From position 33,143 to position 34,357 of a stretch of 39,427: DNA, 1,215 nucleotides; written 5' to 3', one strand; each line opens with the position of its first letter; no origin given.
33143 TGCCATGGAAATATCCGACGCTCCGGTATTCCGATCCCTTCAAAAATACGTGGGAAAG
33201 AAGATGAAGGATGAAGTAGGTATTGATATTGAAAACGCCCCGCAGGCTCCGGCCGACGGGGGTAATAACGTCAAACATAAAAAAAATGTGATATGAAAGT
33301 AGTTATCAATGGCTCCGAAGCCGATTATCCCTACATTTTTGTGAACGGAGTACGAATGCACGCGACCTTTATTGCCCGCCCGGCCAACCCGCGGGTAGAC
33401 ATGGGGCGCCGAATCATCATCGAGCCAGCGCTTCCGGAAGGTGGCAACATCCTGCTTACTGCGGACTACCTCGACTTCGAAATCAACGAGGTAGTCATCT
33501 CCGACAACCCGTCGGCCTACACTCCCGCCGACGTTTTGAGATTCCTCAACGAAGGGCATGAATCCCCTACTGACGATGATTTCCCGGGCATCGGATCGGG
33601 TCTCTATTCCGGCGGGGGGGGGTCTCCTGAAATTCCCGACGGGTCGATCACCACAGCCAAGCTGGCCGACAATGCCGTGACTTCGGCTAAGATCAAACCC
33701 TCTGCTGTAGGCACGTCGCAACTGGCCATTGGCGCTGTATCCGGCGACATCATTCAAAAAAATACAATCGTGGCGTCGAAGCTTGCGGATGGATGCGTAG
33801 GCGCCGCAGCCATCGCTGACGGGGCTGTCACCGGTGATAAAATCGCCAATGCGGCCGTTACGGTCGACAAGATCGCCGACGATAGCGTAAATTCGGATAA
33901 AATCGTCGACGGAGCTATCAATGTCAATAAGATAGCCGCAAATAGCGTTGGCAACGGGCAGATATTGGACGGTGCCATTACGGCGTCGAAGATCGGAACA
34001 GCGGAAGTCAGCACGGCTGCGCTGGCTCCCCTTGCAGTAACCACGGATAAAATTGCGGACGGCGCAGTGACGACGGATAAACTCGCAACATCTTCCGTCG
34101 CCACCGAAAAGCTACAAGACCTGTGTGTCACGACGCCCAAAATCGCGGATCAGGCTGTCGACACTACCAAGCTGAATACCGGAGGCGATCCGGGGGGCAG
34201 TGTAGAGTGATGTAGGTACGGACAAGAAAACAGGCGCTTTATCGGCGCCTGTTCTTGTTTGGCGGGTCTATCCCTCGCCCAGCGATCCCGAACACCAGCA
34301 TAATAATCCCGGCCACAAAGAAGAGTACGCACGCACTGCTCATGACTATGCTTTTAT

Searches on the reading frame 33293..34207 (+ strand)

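Call 35: search_protein_families(library=phrogs, proteins=[window:33293-34207:+], max_evalue=0.001)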
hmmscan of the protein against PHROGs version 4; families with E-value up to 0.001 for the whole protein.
window:33293-34207:+ (305 aa): 16 families
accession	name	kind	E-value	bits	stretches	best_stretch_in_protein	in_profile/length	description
phrog_892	-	tail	1.1e-38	134.3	3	114-177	345-408/782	tail fiber protein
phrog_28766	-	tail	2.6e-27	96.3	2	204-297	126-219/472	tail fiber protein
phrog_13518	-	unknown function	9.2e-25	87.9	1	105-294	231-421/1230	-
phrog_26466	-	unknown function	3.3e-17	61.8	3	171-242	1811-1882/2337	-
phrog_21412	-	tail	7.4e-17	61.4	2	133-244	170-281/1452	tail fiber protein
phrog_32822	-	head and packaging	1.5e-15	57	1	114-285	904-1075/1548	virion structural protein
phrog_2952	-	tail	1.7e-10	41.5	0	232-267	331-367/488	minor tail protein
phrog_7660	-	tail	3.2e-10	39.4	0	192-253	438-499/1656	tail fiber protein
phrog_7841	-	unknown function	1.1e-08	35.6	0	187-238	160-212/489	-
phrog_36443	-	unknown function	2.6e-08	33.2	1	113-174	423-484/1238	-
phrog_35419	-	tail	3.9e-07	30.6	0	160-297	242-375/414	tail fiber protein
phrog_29288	-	unknown function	2e-06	26.5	0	248-282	1140-1174/1558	-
phrog_38396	-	tail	2.1e-06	26.7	1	177-238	1319-1380/1435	tail protein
phrog_2012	-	tail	8.9e-06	26.7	0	116-147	139-171/212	minor tail protein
phrog_38009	-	tail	5e-05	21.4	1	217-292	1598-1674/2075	tail protein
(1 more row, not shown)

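Call 36: search_protein_families(library=pfam, proteins=[window:33293-34207:+], max_evalue=0.001)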
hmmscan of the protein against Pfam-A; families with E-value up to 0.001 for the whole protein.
window:33293-34207:+ (305 aa): 0 families
